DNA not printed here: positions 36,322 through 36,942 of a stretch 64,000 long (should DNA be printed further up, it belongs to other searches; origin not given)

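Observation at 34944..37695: Plasmid-style maintenance cluster in a chromosomal context: LigD-Pol, Phd/RelE and ParA with a small RHH partner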

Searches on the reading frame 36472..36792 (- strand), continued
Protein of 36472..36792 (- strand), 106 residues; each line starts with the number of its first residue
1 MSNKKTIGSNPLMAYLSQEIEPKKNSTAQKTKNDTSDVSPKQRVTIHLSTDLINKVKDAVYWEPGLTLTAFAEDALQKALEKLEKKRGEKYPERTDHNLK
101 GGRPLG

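Call 40: find_related_loci(query=A2, collection=genome_contigs, flank=6000)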
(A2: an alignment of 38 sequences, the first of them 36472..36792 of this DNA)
Query A2 (106 aa) in genome_contigs; peptide patterns used: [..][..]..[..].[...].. (x = any residue, [..] = any of these).
142 stretches matched a pattern; 131 encode a relative of the query (tblastn E <= 1e-3); the best 80 are kept; 80 distinct loci.
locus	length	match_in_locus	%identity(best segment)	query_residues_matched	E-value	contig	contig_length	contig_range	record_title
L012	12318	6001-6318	75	1-106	2e-50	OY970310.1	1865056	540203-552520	MAG: Candidatus Babeliales bacterium isolate MFD05512.bin.c.16 genome assembly, chromosome: 1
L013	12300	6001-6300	54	1-105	1e-32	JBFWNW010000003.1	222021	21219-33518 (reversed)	MAG: Candidatus Babeliales bacterium isolate CA_2019_TPBF_121 NODE_554_length_222021_cov_8.338143_TPBF, whole genome sho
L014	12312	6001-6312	51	4-105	1e-32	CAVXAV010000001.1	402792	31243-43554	MAG: uncultured bacterium isolate MFD02579.bin.2.17 genome assembly, contig: contig_10176, whole genome shotgun sequence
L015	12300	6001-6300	56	5-105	6e-31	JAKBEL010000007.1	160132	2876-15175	MAG: bacterium isolate BP7.bin34 NODE_85_length_160132_cov_8.065585, whole genome shotgun sequence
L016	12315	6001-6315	49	4-105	1e-29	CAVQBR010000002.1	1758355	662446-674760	MAG: uncultured bacterium isolate MFD01188.bin.1.19 genome assembly, contig: contig_11931, whole genome shotgun sequence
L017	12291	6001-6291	52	6-105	2e-29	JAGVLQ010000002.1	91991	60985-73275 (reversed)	MAG: Candidatus Babeliales bacterium isolate SW_22 c_000000089238, whole genome shotgun sequence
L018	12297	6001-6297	54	6-105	8e-29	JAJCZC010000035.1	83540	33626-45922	MAG: Candidatus Dependentiae bacterium isolate OFTM133 OFTM133_34, whole genome shotgun sequence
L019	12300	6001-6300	52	4-105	8e-29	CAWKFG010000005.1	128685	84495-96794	MAG: uncultured bacterium isolate MFD09206.bin.2.34 genome assembly, contig: contig_9162, whole genome shotgun sequence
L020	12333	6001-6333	44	4-105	2e-28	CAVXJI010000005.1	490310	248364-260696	MAG: uncultured bacterium isolate MFD04492.bin.2.122 genome assembly, contig: contig_80156, whole genome shotgun sequenc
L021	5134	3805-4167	42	4-105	7e-28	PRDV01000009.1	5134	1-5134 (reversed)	MAG: Candidatus Dependentiae bacterium isolate Amazon FNV 2010 13 12 contig_75_821146_length_5134_multi_3_in_2_out_2, wh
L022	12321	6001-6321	53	4-105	6e-28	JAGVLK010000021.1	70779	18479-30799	MAG: Candidatus Babeliales bacterium isolate SW_55 c_000000002507, whole genome shotgun sequence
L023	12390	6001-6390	40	4-105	1e-26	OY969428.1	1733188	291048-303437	MAG: uncultured bacterium isolate MFD04492.bin.1.142 genome assembly, chromosome: 1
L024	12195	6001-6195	58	41-105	4e-26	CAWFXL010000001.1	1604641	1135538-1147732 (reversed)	MAG: uncultured bacterium isolate MFD06714.bin.2.5 genome assembly, contig: contig_10402, whole genome shotgun sequence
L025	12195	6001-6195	55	41-105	1e-25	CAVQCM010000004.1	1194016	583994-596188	MAG: uncultured bacterium isolate MFD02416.bin.1.157 genome assembly, contig: contig_7006, whole genome shotgun sequence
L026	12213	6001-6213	51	35-105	1e-25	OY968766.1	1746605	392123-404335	MAG: uncultured bacterium isolate MFD04492.bin.1.143 genome assembly, chromosome: 1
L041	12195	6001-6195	55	41-106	2e-20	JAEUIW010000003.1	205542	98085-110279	MAG: Phycisphaerae bacterium isolate new MAG-53 NODE_3_length_205542_cov_9.285285, whole genome shotgun sequence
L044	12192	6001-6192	58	41-105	2e-21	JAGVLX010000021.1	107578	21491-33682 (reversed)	MAG: Parachlamydiales bacterium isolate SW_13 c_000000016718, whole genome shotgun sequence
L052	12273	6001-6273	46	15-105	2e-19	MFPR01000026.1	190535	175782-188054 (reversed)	MAG: Candidatus Lindowbacteria bacterium RIFCSPLOWO2_12_FULL_62_27 rifcsplowo2_12_scaffold_49, whole genome shotgun sequ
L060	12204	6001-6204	49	38-106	2e-17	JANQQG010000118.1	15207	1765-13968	MAG: Phycisphaerales bacterium isolate IP29b_bin.20 k99_1591738, whole genome shotgun sequence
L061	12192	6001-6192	52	41-105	8e-18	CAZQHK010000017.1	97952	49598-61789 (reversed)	MAG TPA_asm: uncultured bacterium isolate SRP308112_co1_304 genome assembly, contig: NODE_127_length_97952_cov_29.110116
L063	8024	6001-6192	48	41-105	6e-17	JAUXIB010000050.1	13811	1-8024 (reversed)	MAG: candidate division FCPU426 bacterium isolate CSMAG_2970 CSMAG_2970_k119_783166_length_13811_cov_9.9592, whole genom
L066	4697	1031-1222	46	41-105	3e-16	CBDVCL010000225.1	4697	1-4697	MAG TPA_asm: uncultured bacterium isolate SRR22302367_binner23_Refined_71 genome assembly, contig: ERZ26661968.15405, wh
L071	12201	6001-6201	44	38-105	3e-15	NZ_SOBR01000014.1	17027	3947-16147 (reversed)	Chromohalobacter marismortui strain DSM 6770 Ga0215682_114, whole genome shotgun sequence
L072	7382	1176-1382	40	36-105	4e-15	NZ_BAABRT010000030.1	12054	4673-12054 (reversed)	Microbulbifer aestuariivivens strain NBRC 112533 112533_is_30, whole genome shotgun sequence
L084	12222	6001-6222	44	29-103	6e-14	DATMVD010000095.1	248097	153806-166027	MAG TPA_asm: Pyrinomonadaceae bacterium isolate SMAG_U13059 k141_254332, whole genome shotgun sequence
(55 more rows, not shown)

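Call 56: search_dna_similar(query=window:36472-36792:-, collection=plasmids, mode=protein, max_evalue=0.001, max_rows=30)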
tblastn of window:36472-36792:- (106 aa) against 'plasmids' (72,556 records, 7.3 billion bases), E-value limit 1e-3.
Records with a match: 1; places in all: 1; records where one place covers at least 80% of the query: 1.
Best place of each record, by identity: <60% 1.
By first word of the organism name: Cardinium 1.
By predicted mobility (MOB-suite, as given by PLSDB): conjugative 1.
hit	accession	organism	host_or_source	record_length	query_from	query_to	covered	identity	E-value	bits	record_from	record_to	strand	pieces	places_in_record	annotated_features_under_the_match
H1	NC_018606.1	Cardinium endosymbiont of Encarsia pergandiella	-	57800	1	105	99%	40.0%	7e-12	67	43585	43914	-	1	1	hypothetical protein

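Call 57: search_dna_similar(query=window:36472-36792:-, collection=phages, mode=protein, max_evalue=0.001, max_rows=15)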
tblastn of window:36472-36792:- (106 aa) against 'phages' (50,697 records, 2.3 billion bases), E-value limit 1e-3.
No match.

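Call 58: get_annotated_region(hit=H1, flank=5000)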
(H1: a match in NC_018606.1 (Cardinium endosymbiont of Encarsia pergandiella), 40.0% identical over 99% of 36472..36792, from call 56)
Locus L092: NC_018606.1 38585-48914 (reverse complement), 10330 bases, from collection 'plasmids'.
description: Cardinium endosymbiont cEper1 of Encarsia pergandiella plasmid pCher, complete sequence
organism: Cardinium endosymbiont of Encarsia pergandiella (NCBI taxid 1231626)
taxonomy: Bacteria; Bacteroidota; Cytophagia; Cytophagales; Amoebophilaceae; Candidatus Cardinium; Cardinium endosymbiont of Encarsia pergandiella
host: -; source: -; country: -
typing (MOB-suite, as given by PLSDB): conjugative; relaxase MOBV; mating-pair formation MPF_T
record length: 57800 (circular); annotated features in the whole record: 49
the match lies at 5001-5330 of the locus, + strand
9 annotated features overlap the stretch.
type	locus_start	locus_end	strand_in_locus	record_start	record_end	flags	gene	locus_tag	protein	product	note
CDS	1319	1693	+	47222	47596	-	-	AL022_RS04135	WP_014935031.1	hypothetical protein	-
CDS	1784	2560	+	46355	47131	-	-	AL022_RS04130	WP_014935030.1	hypothetical protein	-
CDS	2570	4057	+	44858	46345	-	-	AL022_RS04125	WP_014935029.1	VapE domain-containing protein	-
CDS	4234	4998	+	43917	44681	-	-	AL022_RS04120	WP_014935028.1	ParA family protein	-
CDS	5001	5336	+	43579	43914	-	-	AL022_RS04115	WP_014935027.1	hypothetical protein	-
CDS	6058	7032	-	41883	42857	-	-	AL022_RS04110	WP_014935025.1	IS110 family transposase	-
CDS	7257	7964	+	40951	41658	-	-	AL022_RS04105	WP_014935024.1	IS6 family transposase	-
CDS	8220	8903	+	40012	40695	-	-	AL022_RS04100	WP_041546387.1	hypothetical protein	-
CDS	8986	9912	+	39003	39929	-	-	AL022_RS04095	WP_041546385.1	hypothetical protein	-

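Call 67: search_protein_families(library=pfam, proteins=[L063:6243-7154:+, L066:1224-2198:+, L071:6204-7187:+, L072:1385-2347:+, L052:5010-5999:+, L041:4972-5706:+, L044:5656-5970:+, L060:6256-6834:+, L061:4441-5577:+, L084:6179-6775:+], max_evalue=0.001)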
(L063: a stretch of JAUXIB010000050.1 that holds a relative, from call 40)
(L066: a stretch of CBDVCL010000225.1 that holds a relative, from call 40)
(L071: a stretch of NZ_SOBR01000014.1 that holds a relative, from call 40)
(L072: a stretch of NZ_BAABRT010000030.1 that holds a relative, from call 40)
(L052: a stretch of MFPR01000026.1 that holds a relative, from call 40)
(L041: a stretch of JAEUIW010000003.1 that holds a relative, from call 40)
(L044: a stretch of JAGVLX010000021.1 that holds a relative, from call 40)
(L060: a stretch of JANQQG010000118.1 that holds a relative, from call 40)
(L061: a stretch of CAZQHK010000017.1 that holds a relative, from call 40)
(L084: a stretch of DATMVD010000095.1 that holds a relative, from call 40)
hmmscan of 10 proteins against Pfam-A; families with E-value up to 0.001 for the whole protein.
L063:6243-7154:+ (303 aa): 0 families

L066:1224-2198:+ (324 aa): 0 families

L071:6204-7187:+ (327 aa): 1 family
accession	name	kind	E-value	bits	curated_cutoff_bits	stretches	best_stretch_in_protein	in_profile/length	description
PF01555.25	N6_N4_Mtase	-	1.4e-19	71.4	26.7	1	61-313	1-220/221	DNA methylase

L072:1385-2347:+ (320 aa): 1 family
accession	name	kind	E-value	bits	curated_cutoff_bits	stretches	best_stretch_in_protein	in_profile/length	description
PF01555.25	N6_N4_Mtase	-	4.3e-20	73.1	26.7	1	57-308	1-219/221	DNA methylase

L052:5010-5999:+ (329 aa): 2 families
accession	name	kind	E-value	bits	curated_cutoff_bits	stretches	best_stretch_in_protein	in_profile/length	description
PF00589.27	Phage_integrase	-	7.2e-22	78.4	27.1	1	154-313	13-168/172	Phage integrase family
PF02899.23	Phage_int_SAM_1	-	1.8e-06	28.5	22.3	1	45-117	15-78/83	Phage integrase, N-terminal SAM-like domain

L041:4972-5706:+ (244 aa): 0 families

L044:5656-5970:+ (104 aa): 1 family
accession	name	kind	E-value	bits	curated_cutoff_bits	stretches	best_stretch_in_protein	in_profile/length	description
PF08734.17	GYD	-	1.1e-19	70.6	31.4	1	3-95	1-91/91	GYD domain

L060:6256-6834:+ (192 aa): 0 families

L061:4441-5577:+ (378 aa): 2 families
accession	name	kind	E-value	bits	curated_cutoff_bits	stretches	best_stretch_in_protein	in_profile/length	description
PF00557.29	Peptidase_M24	-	2.5e-48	165.1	23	1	153-360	2-208/208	Metallopeptidase family M24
PF01321.24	Creatinase_N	-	2.2e-22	80.4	22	1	3-145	1-128/128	Creatinase/Prolidase N-terminal domain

L084:6179-6775:+ (198 aa): 0 families

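Call 86: search_protein_families(library=phrogs, proteins=[window:36472-36792:-], max_evalue=0.001)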
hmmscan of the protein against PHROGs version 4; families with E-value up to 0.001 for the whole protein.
window:36472-36792:- (106 aa): 0 families

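Call 98: find_homologous_proteins(query=A1, max_evalue=1e-10)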
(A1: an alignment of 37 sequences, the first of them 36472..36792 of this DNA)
Query A1 (37 sequences) (106 aa, profile of the alignment): 699 proteins with E <= 1e-10 among 5102 candidates; the best 120 are listed.
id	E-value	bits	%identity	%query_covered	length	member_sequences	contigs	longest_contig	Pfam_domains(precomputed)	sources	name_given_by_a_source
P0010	8.4e-44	166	70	100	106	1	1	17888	-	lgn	-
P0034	1.5e-43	165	59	95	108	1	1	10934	-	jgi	jgi:hypothetical protein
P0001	1.6e-43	165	100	100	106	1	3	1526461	-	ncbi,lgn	ncbi:MAG: hypothetical protein AB7F19_04750 [Candidatus Babeliales bacterium]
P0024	2.2e-43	164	59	99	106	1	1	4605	-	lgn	-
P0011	2.6e-43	164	70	100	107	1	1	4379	-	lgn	-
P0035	2.8e-43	164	59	95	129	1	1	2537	-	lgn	-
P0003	8.3e-43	163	79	100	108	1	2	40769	-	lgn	-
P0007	1.2e-42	162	80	97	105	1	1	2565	-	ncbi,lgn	-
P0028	1.3e-42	162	60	95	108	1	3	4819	-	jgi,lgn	jgi:hypothetical protein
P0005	1.5e-42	162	80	100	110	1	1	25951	-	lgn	-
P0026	1.6e-42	162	59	95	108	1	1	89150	-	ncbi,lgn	ncbi:MAG: hypothetical protein WD055_05390 [Candidatus Dependentiae bacterium]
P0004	2.4e-42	161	80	100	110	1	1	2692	-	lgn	-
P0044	3.6e-42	161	55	95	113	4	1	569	-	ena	-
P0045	3.6e-42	161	56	95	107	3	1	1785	-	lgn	-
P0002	4.0e-42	160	79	99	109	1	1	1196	-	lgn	-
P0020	6.9e-41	156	60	99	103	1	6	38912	-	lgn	-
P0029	3.8e-37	144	59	99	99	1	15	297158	-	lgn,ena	-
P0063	4.4e-36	141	45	96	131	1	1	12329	-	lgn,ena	-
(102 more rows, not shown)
